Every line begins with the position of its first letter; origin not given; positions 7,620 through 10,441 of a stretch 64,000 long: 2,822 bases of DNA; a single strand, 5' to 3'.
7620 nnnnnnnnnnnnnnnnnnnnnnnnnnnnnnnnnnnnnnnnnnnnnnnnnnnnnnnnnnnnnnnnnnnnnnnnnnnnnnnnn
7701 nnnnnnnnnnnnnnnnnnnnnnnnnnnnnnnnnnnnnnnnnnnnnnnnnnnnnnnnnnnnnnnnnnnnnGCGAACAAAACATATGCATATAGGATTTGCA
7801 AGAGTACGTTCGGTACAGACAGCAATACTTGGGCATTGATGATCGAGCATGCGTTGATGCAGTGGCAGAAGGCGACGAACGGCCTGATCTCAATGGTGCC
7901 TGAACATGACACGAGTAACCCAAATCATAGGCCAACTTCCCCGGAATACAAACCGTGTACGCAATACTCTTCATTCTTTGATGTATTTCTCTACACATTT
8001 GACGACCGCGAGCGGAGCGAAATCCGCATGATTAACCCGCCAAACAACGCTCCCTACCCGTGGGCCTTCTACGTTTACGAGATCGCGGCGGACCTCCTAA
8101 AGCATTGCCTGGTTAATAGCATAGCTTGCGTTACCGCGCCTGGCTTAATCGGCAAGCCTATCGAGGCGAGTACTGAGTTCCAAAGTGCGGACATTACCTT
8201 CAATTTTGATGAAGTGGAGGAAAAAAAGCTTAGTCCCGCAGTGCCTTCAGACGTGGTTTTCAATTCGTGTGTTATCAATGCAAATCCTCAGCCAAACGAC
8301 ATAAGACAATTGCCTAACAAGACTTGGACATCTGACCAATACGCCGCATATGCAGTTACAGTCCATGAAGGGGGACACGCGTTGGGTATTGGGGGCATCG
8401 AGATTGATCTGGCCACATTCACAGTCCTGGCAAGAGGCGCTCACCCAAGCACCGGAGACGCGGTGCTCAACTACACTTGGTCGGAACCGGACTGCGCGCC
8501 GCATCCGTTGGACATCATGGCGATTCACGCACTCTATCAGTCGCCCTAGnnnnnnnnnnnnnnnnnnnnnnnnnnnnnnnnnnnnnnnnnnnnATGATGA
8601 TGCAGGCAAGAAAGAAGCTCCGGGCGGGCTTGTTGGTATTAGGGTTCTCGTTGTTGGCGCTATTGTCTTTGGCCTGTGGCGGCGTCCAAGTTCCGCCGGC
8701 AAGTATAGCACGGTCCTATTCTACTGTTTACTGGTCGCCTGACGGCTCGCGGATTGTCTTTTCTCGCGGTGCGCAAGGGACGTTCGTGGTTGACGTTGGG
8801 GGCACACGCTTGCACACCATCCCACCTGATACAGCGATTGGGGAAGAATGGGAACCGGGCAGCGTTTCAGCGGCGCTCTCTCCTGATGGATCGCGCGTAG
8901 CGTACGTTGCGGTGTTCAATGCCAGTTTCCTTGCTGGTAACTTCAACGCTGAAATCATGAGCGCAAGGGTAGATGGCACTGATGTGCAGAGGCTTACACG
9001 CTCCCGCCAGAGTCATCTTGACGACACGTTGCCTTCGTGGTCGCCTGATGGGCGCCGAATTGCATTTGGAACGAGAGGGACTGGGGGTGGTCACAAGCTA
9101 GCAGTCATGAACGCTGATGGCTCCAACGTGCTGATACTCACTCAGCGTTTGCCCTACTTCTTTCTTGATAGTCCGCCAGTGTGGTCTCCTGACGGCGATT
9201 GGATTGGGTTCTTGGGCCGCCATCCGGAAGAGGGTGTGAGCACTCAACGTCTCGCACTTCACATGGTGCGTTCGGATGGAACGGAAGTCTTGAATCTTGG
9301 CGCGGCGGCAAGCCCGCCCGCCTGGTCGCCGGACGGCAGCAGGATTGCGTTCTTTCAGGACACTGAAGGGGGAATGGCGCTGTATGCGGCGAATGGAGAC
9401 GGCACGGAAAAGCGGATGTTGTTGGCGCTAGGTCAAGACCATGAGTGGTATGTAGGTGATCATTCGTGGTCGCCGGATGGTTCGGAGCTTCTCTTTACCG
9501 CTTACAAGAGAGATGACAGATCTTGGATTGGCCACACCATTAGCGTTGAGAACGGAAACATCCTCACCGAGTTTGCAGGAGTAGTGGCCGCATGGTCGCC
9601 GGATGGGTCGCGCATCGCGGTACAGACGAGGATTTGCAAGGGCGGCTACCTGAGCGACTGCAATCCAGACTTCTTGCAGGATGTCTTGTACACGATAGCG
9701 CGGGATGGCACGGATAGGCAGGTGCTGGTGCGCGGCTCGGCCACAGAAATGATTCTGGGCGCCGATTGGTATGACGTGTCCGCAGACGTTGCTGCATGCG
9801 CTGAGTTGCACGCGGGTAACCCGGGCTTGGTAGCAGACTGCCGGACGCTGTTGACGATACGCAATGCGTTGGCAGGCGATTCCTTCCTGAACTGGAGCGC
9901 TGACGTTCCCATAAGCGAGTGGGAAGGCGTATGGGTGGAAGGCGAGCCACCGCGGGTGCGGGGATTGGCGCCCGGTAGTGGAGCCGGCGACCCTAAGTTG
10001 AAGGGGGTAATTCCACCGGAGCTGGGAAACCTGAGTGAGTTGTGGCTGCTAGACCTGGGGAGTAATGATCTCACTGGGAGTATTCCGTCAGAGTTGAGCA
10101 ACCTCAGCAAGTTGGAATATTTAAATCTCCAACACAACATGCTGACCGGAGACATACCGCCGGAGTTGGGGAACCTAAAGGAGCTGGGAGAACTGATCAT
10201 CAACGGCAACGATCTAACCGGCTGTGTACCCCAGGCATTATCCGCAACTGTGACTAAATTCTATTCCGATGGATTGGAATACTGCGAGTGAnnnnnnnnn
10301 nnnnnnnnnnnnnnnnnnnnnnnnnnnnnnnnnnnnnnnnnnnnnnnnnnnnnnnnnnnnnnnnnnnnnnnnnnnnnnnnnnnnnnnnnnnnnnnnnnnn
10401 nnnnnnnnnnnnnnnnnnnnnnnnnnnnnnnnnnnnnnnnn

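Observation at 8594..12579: Tandem paralogous PD40-propeller + plant-specific-LRR lipoproteins, with evidence for unit duplication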

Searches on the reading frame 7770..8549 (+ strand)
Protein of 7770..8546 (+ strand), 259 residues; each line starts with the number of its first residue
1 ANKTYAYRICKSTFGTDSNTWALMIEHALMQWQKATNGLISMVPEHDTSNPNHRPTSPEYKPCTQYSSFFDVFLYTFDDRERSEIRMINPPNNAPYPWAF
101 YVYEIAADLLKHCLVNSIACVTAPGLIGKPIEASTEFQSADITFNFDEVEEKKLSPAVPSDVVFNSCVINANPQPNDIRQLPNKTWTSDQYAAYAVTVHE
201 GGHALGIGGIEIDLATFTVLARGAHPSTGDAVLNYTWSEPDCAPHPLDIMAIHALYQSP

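Call 21: find_homologous_proteins(query=window:7770-8546:+, max_evalue=0.001)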
Query seq(259 aa) (259 aa): 4 proteins with E <= 0.001 among 289 candidates.
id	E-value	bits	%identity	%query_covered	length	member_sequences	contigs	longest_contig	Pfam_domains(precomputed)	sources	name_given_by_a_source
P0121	6.2e-62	227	62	67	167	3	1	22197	-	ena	-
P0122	7.3e-26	109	33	91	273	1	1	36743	-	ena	-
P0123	2.7e-18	84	31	75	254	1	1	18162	-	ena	-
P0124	6.7e-18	83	34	59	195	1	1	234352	-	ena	-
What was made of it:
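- Tried and rejected: It returned only 4 hits and missed the query's own protein (call 21).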

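Call 23: find_encoding_contigs(protein=P0121, flank=10000, max_places=3)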
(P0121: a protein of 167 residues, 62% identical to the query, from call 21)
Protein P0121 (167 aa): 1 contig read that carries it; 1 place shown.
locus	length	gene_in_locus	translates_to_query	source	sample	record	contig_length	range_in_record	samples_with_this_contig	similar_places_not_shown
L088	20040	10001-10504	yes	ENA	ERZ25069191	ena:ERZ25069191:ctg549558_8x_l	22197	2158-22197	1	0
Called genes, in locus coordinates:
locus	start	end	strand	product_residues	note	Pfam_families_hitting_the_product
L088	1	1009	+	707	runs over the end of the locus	-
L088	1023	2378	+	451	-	PF07676:PD40 (faint), PF26550:Tricorn_2nd (faint), PF00930:DPPIV_N (faint), PF26549:Tricorn_N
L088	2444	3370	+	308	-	-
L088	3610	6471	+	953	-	PF00041:fn3 (faint)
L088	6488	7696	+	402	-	-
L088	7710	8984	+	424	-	PF00930:DPPIV_N (faint), PF26550:Tricorn_2nd (weak), PF23381:Beta-prop_IFT122_1st (faint), PF24797:Beta-prop_WDR35_TULP_N (faint), PF25174:Beta-prop_THOC3 (faint), PF26549:Tricorn_N, PF07676:PD40, PF26549:Tricorn_N (weak)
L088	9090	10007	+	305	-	PF26549:Tricorn_N (faint), PF07676:PD40 (faint)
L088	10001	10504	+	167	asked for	-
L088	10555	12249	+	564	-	PF23381:Beta-prop_IFT122_1st (faint), PF25174:Beta-prop_THOC3 (faint), PF00930:DPPIV_N (faint), PF26550:Tricorn_2nd (weak), PF26549:Tricorn_N, PF07676:PD40 (weak), PF26549:Tricorn_N (weak), PF23598:LRR_14 (weak), +1 more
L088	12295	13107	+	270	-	-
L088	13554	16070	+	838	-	-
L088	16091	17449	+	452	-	PF00930:DPPIV_N (faint), PF12894:ANAPC4_WD40 (faint), PF23381:Beta-prop_IFT122_1st (faint), PF25174:Beta-prop_THOC3 (faint), PF26550:Tricorn_2nd (faint), PF26549:Tricorn_N, PF07676:PD40 (weak)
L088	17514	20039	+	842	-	?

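Call 32: search_solved_structures(query=window:7773-8549:+, max_evalue=10, show_alignments=2)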
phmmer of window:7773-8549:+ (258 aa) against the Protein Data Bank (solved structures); distinct sequences matched with E-value up to 10: 1.
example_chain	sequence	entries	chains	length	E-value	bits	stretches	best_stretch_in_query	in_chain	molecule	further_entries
4zqb_A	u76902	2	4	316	0.097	15.2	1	152-203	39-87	NADP-dependent dehydrogenase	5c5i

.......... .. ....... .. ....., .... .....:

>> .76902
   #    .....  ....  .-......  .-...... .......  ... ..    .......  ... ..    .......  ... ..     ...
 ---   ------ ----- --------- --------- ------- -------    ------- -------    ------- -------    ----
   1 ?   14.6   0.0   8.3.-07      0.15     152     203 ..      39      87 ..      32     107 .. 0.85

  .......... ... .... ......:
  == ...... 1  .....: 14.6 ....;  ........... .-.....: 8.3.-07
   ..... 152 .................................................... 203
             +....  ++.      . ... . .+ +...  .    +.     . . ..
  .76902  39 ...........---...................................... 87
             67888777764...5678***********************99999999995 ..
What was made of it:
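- Tried and rejected: No meaningful hit (call 32).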

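Call 57: predict_structure(alignment_id=A5)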
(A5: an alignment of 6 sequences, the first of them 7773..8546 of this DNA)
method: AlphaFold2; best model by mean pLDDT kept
length: 258 residues; sequences in the alignment: 6
mean_pLDDT: 34.3   pTM: 0.27
mean pLDDT of the five models: 34.3, 33.7, 33.2, 32.8, 32.5
residues with pLDDT >= 90: 0; 70-90: 0; 50-70: 4; < 50: 254
segments of 3 or more residues with pLDDT < 50: 1-24, 29-41, 46-258
pLDDT, mean of each block of 10 residues (from residue 1): 44 42 48 44 47 42 36 31 28 28 30 27 23 25 28 26 28 36 37 38 37 39 31 30 35 31
secondary structure, 60 per line:
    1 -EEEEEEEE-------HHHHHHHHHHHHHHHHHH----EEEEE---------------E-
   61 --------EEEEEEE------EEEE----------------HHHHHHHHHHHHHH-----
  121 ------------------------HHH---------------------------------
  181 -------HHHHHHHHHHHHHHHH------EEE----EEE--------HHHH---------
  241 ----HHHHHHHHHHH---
elements in order: E2-9 H17-34 E39-43 E69-75 E82-85 H102-115 H188-203 E210-212 E217-219 H228-231 H245-255
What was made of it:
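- On Metzincin clan: The AF2 model is unusable (pLDDT 34, call 57).
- The protease domain could not be modelled (pLDDT 34, call 57) and falls below Pfam's threshold.
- Tried and rejected: Mean pLDDT 34 from a 6-row alignment (call 57), so no fold search was attempted.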

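Call 59: search_solved_structures(query=A6, max_evalue=10, show_alignments=3)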
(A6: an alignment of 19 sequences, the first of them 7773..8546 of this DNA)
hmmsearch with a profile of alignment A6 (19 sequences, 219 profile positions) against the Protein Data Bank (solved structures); distinct sequences matched with E-value up to 10: 62 (the best 60 are shown).
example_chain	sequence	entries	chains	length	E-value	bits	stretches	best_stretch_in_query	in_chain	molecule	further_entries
1akl_A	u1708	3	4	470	0.028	17.5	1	149-214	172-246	ALKALINE PROTEASE | ALKALINE METALLOPROTEINASE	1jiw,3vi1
1kap_P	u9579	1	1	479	0.029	17.5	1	149-214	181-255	ALKALINE PROTEASE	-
1k7g_A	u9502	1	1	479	0.031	17.4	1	147-214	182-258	secreted protease C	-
1go8_P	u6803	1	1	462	0.074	16.2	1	147-214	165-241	PROTEASE C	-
2jsd_A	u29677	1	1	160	0.11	15.6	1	111-165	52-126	Matrix metalloproteinase-20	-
1k7i_A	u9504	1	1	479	0.12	15.5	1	147-214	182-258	secreted protease C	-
3hbv_P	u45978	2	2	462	0.13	15.4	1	147-214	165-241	Secreted protease C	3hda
3hbu_P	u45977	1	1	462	0.14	15.3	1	147-214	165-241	Secreted protease C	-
3zvs_A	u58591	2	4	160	0.14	15.2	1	87-167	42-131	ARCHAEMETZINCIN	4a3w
4axq_A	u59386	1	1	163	0.14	15.2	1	87-167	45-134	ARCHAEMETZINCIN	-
1srp_A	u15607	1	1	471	0.2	14.7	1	149-214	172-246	SERRALYSIN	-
1h71_P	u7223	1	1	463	0.21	14.7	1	149-214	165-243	SERRALYSIN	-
1g9k_A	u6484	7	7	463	0.21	14.7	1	149-214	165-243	SERRALYSIN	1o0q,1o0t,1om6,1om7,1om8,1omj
1af0_A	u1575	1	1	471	0.23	14.6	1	149-214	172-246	SERRATIA PROTEASE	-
4i35_A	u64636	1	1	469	0.23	14.5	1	149-214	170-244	Serralysin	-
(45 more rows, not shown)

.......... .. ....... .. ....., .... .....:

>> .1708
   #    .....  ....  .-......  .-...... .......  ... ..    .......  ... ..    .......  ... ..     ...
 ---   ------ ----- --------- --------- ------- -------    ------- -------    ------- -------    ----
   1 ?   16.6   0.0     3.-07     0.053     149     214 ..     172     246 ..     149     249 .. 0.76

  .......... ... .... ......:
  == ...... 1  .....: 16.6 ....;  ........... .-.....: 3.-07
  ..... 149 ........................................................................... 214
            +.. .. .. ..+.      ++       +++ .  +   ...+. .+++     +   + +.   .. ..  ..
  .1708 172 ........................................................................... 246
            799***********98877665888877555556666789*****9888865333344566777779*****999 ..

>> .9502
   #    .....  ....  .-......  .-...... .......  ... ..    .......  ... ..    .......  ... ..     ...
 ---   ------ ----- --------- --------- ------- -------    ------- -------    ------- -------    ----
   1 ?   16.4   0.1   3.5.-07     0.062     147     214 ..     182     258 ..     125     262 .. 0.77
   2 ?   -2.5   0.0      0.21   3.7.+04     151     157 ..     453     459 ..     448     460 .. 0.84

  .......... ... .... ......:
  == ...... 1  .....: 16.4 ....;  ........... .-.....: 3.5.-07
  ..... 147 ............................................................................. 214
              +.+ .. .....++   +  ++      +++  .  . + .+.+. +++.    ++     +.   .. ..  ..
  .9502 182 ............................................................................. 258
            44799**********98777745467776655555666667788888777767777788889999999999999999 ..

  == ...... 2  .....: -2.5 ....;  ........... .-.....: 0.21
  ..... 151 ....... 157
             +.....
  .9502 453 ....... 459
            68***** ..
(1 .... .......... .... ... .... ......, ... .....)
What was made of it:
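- Closest known: Serralysin and matrixin. Same: HExxHxxG, a Met-turn (S-V-M-x-Y) and the terminal helix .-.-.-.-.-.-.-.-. align to serralysin (call 59).
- The nearest solved relatives of the protease domain are serralysins (call 59).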

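Call 60: search_protein_families(library=pfam, alignment_id=A6, max_evalue=0.1)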
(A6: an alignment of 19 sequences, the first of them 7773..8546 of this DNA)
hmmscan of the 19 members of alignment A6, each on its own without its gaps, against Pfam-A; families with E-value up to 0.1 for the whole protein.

A. member 1, window:7773-8546:+ (258 aa): 1 family
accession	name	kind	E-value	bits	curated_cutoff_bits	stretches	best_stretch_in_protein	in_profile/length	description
PF00413.30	Peptidase_M10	-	7.8e-05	23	24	1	135-207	46-123/159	Matrixin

B. families by the number of members that match (of 19 scanned): 7 families
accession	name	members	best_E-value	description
PF00413.30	Peptidase_M10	6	7.8e-05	Matrixin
PF13583.11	Reprolysin_4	2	0.018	Metallo-peptidase family M12B Reprolysin-like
PF14822.12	Vasohibin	1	0.013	Vasohibin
PF03475.19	YiiM_3-alpha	1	0.043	YiiM-like, 3-alpha helix domain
PF01400.30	Astacin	1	0.043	Astacin (Peptidase family M12A)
PF23437.1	DUF7122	1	0.05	Family of unknown function (DUF7122)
PF10462.15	Peptidase_M66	1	0.093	Peptidase M66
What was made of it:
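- Closest known: Serralysin and matrixin. Same: Pfam Peptidase_M10 is the best family for 6 of 19 members (call 60).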

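Call 65: search_protein_representatives(protein=window:7773-8549:+)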
Query: 258 residues. Proteins with E-value up to 0.001 (for the whole library): 506; up to 1e-10: 183; up to 1e-30: 10. The best 150 are listed.
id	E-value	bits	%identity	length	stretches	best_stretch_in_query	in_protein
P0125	1.1e-176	601.8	100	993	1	1-258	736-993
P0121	1.9e-62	227.3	65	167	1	88-258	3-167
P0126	1.6e-41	158.7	46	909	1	2-236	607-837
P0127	3.4e-41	157.7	45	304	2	2-220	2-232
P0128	2.0e-38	148.6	44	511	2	131-257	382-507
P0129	5.2e-37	143.9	43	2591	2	2-208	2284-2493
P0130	4.7e-35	137.5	45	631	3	131-257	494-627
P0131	4.8e-35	137.5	46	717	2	2-211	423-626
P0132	2.5e-34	135.2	44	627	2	2-219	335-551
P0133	7.3e-31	123.8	42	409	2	1-207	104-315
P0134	1.4e-28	116.3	42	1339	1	1-257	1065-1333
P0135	9.0e-28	113.7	47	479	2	131-257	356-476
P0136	1.9e-27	112.6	51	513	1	1-150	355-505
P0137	3.0e-27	111.9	42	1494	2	2-209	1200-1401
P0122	3.1e-26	108.6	44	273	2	137-257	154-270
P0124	2.1e-18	83.0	46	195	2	104-216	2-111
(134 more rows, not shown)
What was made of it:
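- Tried and rejected: The exhaustive HMMER search showed the family is much larger (call 65).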

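Call 67: find_encoding_contigs(protein=P0122, flank=5000, max_places=2)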
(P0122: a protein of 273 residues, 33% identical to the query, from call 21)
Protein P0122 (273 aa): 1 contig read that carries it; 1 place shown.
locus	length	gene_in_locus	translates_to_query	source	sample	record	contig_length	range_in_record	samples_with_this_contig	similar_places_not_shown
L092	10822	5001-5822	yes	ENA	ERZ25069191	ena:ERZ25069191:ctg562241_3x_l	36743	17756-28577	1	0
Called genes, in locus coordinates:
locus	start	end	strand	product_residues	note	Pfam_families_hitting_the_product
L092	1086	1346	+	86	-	-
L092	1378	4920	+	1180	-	PF00041:fn3 (faint), PF16656:Pur_ac_phosph_N (faint)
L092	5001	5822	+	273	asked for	-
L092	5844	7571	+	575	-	PF00930:DPPIV_N (faint), PF07676:PD40 (faint), PF12894:ANAPC4_WD40 (faint), PF23381:Beta-prop_IFT122_1st (faint), PF24797:Beta-prop_WDR35_TULP_N (faint), PF25174:Beta-prop_THOC3 (faint), PF26550:Tricorn_2nd (faint), PF26549:Tricorn_N, +1 more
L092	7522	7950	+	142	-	-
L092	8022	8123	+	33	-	-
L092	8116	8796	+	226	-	-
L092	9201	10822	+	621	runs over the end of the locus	PF00560:LRR_1 (faint), PF17963:Big_9 (weak), PF23592:Cadherin_CELSR2_9th (weak), PF00028:Cadherin, PF23598:LRR_14, PF13855:LRR_8 (weak), PF12799:LRR_4 (weak), PF13855:LRR_8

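Call 68: find_encoding_contigs(protein=P0123, flank=5000, max_places=2)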
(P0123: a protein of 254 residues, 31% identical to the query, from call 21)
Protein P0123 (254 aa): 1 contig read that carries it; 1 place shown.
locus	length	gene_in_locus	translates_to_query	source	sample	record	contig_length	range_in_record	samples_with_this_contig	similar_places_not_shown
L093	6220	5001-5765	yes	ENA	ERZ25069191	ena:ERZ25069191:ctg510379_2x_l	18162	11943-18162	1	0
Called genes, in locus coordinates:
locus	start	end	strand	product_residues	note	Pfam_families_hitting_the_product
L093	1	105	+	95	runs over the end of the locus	-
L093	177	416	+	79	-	-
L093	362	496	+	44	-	-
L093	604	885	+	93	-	-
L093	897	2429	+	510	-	PF12161:HsdM_N, PF02384:N6_Mtase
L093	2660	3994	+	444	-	PF13701:DDE_Tnp_1_4, PF01609:DDE_Tnp_1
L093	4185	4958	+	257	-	-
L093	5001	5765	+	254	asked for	-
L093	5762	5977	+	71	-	-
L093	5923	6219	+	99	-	?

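Call 69: find_encoding_contigs(protein=P0124, flank=5000, max_places=2)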
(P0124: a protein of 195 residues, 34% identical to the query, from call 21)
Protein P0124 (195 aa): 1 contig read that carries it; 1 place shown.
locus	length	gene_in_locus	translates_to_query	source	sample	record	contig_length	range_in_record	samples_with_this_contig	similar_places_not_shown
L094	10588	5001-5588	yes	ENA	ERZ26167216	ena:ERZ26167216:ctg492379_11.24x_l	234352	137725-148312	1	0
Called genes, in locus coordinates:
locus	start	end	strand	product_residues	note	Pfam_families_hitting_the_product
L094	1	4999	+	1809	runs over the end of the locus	-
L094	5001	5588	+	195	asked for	-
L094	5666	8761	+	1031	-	PF07676:PD40 (faint), PF26550:Tricorn_2nd (faint), PF23598:LRR_14, PF13855:LRR_8 (weak), PF23598:LRR_14, PF13855:LRR_8 (weak), PF23598:LRR_14, PF13855:LRR_8 (weak), +5 more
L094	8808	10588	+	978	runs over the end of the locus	PF13855:LRR_8 (faint), PF00560:LRR_1 (faint), PF00041:fn3 (faint), PF00028:Cadherin, PF17963:Big_9 (weak), PF23592:Cadherin_CELSR2_9th (weak), PF23598:LRR_14, PF12799:LRR_4 (weak)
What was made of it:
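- Some 'split' protease genes there may be frameshift errors (calls 67, 69).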

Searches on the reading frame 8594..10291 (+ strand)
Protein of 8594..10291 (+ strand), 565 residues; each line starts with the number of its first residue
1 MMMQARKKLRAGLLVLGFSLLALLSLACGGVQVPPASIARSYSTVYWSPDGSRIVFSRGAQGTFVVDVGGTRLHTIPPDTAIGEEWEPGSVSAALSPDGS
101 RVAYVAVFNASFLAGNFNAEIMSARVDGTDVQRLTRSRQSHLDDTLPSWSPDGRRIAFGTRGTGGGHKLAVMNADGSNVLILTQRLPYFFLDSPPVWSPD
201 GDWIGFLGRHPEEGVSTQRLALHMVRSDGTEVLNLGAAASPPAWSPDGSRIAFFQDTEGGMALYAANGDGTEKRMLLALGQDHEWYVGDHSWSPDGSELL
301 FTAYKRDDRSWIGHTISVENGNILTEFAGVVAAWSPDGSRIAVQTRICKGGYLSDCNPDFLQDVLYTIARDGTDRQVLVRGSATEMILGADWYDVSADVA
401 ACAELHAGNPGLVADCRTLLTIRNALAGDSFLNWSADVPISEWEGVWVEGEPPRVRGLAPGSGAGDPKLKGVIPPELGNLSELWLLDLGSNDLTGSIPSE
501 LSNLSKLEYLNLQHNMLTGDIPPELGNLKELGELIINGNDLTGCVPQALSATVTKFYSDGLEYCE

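Call 3: search_protein_families(library=pfam, proteins=[window:8594-10291:+], max_evalue=0.01)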
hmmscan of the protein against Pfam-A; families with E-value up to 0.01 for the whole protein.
window:8594-10291:+ (565 aa): 11 families
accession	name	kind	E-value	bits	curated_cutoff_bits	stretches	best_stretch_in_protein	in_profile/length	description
PF07676.18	PD40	-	2.2e-26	91.6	20.9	3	133-158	3-25/38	WD40-like Beta Propeller Repeat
PF00560.39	LRR_1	-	3.8e-09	35.4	20.6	1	506-528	1-23/23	Leucine Rich Repeat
PF00930.27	DPPIV_N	-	6.6e-08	32.1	22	0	243-255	107-119/354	Dipeptidyl peptidase IV (DPP IV) N-terminal region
PF13855.12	LRR_8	-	1.6e-07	31.4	27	2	485-541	5-61/61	Leucine rich repeat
PF25174.1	Beta-prop_THOC3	-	1.9e-06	27.5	305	1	243-345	9-107/272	THOC3 beta-propeller domain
PF12799.13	LRR_4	-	2.7e-05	24.7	27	1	506-542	2-40/44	Leucine Rich repeats (2 copies)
PF23598.1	LRR_14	-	8.9e-05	21.8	40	1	473-535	62-120/353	Leucine-rich repeat region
PF24797.1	Beta-prop_WDR35_TULP_N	-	0.00038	20.2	80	0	243-345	163-272/332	WDR35/TULP4 N-terminal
PF09142.17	TruB_C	-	0.00052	20.1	28.7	0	323-343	19-41/56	tRNA Pseudouridine synthase II, C terminal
PF10647.15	Gmad1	-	0.0032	17.8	20.5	0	90-153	25-76/251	Lipoprotein LpqB beta-propeller domain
PF25460.1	Beta-prop_Aladin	-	0.0047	16.5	171.1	0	287-342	156-210/340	Aladin seven-bladed propeller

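Call 74: search_protein_families(library=ncbifam, proteins=[window:8600-10291:+], max_evalue=0.001)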
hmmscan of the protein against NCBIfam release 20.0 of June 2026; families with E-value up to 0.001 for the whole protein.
window:8600-10291:+ (563 aa): 6 families
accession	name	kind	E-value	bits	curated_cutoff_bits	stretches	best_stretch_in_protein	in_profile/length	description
TIGR02800.1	propeller_TolB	equivalog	1.9e-29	102.9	343.15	2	45-277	198-408/418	Tol-Pal system beta propeller repeat protein TolB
NF033523.0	lasso_peptidase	equivalog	4.8e-17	61.9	400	2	236-303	89-152/638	Atxe2 family lasso peptide isopeptidase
NF053518.1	DipepPtdsDpp5Prph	equivalog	9.8e-17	60.7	900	2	91-181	17-102/655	dipeptidyl-peptidase Dpp5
NF002183.0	PRK01029.1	equivalog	2.6e-13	49.8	405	1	91-160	286-347/429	Tol-Pal system protein TolB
NF041400.1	XopAE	equivalog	2.3e-06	26.8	600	1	471-534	105-168/478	type III secretion system effector XopAE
NF041381.1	XopAC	subfamily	4.9e-06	25.5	450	1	471-539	81-149/451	XopAC/AvrAC family type III secretion system effector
